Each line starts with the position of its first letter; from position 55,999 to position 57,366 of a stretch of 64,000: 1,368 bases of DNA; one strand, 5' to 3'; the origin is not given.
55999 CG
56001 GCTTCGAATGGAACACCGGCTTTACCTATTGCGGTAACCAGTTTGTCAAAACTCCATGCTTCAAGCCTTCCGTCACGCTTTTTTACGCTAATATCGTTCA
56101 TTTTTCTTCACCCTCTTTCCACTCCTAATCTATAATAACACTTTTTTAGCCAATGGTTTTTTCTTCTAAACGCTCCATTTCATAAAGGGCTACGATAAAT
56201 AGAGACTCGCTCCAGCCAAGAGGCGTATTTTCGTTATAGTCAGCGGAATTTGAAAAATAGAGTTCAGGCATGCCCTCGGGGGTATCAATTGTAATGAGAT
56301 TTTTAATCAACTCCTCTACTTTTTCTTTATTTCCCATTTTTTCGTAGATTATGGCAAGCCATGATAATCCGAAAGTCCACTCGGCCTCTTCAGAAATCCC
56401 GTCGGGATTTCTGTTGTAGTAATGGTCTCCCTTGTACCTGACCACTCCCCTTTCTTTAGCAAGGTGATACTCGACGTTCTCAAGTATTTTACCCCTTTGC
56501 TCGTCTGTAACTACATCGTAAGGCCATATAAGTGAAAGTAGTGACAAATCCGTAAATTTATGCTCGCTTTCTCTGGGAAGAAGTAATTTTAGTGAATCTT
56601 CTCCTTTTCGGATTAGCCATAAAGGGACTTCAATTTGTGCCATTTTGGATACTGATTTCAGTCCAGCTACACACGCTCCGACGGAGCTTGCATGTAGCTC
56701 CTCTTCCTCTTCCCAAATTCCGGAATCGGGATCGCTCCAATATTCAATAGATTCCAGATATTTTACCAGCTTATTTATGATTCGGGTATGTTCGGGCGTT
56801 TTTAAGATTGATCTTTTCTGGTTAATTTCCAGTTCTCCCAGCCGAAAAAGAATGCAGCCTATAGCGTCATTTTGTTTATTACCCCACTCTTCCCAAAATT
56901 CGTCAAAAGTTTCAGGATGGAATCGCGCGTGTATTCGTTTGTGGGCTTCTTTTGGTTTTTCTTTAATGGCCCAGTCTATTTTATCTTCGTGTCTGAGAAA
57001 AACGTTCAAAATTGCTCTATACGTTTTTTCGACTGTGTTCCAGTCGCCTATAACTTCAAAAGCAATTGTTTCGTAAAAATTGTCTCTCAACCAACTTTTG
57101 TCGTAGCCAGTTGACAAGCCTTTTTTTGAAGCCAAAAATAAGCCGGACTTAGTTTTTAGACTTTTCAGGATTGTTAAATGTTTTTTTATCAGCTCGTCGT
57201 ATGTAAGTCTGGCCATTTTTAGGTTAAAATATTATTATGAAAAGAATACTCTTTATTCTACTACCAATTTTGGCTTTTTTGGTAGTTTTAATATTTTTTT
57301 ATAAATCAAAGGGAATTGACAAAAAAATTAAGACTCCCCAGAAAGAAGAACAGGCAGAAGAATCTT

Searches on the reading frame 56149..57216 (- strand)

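Call 52: search_protein_families(library=pfam, proteins=[window:56149-57216:-], max_evalue=0.001)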
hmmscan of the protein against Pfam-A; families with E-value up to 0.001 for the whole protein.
window:56149-57216:- (356 aa): 1 family
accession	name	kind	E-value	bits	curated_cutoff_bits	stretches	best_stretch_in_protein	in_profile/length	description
PF00723.27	Glyco_hydro_15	-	7.5e-13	48.6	22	1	21-339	20-278/427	Glycosyl hydrolases family 15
